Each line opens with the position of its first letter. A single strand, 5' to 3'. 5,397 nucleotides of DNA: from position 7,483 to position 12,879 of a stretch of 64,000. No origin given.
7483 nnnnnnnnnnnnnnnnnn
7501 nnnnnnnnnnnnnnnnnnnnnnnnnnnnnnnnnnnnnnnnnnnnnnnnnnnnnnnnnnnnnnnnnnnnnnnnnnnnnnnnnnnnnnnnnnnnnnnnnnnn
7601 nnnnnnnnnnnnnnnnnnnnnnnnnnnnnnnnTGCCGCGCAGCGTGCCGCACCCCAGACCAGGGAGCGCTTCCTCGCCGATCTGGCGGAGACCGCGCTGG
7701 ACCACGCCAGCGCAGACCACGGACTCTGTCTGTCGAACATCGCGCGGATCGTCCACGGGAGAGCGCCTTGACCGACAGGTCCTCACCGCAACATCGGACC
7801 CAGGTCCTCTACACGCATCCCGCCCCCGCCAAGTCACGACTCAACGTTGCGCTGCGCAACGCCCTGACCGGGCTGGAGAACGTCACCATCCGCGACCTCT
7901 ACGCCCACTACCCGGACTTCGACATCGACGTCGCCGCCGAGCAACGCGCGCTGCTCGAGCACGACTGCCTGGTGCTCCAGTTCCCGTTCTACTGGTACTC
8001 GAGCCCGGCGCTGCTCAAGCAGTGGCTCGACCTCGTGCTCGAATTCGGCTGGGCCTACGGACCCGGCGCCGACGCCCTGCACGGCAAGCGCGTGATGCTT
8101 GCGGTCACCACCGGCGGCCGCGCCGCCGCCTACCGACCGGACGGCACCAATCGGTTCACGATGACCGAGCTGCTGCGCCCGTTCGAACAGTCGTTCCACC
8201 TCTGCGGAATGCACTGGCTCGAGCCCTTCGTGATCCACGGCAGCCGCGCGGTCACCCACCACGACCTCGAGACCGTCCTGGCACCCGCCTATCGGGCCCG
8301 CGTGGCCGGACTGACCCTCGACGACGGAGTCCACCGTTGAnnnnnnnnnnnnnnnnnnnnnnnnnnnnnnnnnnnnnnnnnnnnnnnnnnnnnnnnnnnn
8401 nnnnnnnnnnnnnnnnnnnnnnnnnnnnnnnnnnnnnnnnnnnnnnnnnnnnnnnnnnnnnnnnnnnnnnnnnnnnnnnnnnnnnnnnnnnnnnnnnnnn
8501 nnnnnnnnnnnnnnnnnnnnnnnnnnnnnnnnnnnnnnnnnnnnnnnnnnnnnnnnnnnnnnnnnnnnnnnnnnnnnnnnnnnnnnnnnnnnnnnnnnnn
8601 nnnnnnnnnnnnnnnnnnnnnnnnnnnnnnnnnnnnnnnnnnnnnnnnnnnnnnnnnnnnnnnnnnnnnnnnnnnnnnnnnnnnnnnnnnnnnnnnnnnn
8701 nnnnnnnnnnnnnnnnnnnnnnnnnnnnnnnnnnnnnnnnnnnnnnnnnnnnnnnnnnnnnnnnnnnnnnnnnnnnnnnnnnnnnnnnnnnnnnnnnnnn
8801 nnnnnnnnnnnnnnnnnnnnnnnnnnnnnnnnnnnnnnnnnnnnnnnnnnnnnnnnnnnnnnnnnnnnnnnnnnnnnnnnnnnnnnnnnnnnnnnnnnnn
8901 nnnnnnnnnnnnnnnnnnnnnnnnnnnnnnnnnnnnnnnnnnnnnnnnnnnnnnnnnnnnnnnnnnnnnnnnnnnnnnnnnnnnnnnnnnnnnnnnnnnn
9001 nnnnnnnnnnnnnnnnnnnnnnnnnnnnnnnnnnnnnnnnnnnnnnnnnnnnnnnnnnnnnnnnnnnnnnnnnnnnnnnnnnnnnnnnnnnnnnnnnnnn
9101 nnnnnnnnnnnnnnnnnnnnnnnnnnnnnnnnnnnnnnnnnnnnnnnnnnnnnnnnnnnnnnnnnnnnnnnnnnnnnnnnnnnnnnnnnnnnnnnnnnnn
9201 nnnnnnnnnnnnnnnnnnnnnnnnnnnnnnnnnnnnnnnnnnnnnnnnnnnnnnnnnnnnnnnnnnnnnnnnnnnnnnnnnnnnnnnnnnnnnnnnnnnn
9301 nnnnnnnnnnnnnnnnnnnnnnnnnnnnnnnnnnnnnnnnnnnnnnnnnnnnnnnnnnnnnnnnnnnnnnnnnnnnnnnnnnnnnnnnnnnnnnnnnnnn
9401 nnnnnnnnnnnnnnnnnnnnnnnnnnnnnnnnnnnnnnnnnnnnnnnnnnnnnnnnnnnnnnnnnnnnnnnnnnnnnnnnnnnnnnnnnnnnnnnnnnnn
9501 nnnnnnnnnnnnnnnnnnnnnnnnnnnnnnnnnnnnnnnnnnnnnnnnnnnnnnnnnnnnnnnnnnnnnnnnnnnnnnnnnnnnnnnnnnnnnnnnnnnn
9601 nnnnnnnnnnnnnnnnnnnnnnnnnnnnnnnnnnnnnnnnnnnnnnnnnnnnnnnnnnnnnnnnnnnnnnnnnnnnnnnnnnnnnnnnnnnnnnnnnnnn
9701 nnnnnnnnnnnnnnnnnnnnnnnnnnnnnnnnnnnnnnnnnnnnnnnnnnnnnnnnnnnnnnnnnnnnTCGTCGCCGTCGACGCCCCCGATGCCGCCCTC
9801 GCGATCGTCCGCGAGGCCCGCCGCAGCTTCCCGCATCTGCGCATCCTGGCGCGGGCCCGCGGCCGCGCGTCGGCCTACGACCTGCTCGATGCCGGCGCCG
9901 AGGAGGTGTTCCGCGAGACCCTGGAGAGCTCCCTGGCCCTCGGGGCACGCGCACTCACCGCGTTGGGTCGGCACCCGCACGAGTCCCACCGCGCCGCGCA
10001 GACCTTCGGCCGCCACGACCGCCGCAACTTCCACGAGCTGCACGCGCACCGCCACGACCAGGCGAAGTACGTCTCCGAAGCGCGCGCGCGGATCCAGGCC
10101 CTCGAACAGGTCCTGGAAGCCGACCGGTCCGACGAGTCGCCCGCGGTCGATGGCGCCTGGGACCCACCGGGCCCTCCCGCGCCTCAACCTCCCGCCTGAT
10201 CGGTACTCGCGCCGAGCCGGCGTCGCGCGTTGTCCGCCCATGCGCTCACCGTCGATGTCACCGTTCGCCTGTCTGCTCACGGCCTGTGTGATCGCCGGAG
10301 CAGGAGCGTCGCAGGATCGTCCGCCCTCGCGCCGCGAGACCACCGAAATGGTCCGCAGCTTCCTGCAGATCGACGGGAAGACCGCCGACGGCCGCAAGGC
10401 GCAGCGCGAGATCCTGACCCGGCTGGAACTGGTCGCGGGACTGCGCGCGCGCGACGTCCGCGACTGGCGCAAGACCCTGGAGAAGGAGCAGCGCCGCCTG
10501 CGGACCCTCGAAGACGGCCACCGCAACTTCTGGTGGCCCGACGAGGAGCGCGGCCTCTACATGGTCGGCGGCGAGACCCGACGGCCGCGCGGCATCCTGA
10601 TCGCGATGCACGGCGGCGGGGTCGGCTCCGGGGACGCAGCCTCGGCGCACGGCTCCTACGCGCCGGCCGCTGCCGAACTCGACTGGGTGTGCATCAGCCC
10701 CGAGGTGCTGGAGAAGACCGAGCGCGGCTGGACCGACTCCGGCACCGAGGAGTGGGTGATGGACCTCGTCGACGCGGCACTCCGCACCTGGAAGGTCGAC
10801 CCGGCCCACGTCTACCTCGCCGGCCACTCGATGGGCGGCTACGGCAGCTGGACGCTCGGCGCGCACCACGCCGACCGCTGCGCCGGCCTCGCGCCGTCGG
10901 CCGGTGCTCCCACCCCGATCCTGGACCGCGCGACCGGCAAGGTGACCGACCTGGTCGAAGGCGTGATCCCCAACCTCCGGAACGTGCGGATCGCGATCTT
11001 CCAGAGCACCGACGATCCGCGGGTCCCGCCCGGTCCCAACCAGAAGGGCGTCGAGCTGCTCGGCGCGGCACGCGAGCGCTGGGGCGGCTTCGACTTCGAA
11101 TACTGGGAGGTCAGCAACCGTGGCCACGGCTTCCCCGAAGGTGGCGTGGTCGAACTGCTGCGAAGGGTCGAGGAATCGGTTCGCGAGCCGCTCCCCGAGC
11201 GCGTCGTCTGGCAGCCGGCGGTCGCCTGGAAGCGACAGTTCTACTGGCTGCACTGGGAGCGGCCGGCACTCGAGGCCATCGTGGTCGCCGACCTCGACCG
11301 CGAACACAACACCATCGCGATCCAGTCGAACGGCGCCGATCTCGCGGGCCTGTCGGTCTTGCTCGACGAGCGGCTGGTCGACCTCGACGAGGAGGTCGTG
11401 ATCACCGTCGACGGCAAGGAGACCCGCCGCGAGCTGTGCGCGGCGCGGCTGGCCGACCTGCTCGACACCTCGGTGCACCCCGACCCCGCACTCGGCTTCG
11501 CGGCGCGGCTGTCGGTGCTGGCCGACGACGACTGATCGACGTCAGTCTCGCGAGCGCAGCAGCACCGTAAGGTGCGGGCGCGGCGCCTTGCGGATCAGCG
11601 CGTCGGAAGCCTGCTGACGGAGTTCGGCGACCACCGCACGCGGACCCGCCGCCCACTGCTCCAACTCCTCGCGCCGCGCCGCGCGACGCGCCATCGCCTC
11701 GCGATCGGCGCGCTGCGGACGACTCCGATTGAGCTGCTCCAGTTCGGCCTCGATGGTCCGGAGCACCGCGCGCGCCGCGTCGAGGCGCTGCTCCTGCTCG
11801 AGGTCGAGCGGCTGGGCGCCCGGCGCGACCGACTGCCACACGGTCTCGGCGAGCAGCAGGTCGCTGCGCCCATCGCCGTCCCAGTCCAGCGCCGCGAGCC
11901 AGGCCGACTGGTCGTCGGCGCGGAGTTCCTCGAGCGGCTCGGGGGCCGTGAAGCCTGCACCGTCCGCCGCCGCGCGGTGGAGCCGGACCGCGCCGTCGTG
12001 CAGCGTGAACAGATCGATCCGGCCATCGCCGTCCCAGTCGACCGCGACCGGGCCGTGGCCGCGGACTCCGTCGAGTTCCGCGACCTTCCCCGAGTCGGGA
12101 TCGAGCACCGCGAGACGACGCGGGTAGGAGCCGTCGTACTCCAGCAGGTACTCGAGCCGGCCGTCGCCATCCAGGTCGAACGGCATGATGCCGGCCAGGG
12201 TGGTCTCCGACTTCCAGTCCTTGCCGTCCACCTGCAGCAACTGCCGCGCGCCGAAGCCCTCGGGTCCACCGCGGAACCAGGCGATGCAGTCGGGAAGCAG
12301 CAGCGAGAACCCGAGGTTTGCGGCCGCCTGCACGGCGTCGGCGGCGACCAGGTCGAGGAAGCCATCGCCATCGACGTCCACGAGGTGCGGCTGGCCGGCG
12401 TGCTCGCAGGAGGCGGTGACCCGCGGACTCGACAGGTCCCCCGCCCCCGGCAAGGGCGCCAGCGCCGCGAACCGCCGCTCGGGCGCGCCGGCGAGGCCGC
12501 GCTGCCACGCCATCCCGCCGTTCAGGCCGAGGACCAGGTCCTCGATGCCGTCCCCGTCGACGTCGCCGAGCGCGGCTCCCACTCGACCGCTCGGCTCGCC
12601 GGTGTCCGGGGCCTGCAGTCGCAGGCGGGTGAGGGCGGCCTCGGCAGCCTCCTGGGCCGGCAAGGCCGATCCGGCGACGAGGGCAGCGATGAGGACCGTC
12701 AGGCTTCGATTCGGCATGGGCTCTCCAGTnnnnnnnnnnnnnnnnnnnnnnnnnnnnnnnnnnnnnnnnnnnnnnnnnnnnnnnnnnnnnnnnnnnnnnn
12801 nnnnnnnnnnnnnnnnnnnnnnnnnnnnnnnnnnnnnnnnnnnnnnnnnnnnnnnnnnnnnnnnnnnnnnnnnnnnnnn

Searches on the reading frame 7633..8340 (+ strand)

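Call 100: search_protein_families(library=pfam, proteins=[window:7633-8340:+], max_evalue=0.001)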
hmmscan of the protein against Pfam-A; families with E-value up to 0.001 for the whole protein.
window:7633-8340:+ (235 aa): 2 families
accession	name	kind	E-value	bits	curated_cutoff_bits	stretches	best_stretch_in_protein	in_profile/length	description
PF02525.22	Flavodoxin_2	-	5.3e-49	167.1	27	1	55-208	2-180/198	Flavodoxin-like fold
PF03358.20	FMN_red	-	3.1e-07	30.5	24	1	96-168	57-123/152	NADPH-dependent FMN reductase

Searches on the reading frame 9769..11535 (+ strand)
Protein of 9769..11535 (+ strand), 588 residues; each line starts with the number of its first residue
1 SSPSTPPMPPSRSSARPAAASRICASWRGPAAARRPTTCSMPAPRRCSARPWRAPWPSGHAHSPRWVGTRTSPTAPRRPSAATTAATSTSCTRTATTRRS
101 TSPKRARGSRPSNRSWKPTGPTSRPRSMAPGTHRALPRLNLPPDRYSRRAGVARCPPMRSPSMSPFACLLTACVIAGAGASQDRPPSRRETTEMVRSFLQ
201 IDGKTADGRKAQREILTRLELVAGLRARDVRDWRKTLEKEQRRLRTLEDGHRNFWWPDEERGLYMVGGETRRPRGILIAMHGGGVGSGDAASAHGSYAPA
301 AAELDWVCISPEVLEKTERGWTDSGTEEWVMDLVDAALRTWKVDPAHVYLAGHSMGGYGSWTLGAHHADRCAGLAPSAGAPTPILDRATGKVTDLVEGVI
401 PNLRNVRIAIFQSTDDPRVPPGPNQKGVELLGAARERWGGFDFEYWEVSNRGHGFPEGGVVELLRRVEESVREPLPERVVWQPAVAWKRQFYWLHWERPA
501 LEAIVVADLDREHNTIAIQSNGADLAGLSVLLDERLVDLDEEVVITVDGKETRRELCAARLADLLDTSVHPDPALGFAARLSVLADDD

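Call 11: search_protein_families(library=pfam, proteins=[window:9769-11535:+], max_evalue=0.001)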
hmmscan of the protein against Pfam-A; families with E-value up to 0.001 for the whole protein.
window:9769-11535:+ (588 aa): 1 family
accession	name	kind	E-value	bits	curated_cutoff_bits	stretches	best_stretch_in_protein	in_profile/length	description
PF12146.15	Hydrolase_4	-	0.00037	20.3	27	1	326-402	55-136/239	Serine aminopeptidase, S33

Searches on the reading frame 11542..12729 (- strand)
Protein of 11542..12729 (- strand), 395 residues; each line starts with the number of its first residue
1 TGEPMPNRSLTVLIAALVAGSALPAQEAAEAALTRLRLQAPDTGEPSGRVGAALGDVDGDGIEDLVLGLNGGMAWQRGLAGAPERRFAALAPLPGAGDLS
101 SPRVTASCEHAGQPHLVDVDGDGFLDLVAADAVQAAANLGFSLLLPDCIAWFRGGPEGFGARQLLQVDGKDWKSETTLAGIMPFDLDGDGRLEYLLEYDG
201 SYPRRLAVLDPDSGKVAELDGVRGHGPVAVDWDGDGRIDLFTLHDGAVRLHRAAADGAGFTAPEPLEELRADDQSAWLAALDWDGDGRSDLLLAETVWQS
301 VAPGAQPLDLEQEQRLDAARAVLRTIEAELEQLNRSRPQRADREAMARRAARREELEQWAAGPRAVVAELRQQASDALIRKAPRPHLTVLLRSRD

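Call 11: search_protein_families(library=pfam, proteins=[window:11542-12729:-], max_evalue=0.001)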
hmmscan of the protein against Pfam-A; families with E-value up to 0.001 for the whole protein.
window:11542-12729:- (395 aa): 2 families
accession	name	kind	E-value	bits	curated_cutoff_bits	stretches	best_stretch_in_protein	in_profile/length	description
PF13517.12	FG-GAP_3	-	7.8e-19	68.5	26.9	3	231-292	1-60/61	FG-GAP-like repeat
PF01839.29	FG-GAP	-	2.9e-07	30.7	22.1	0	52-68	5-21/37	FG-GAP repeat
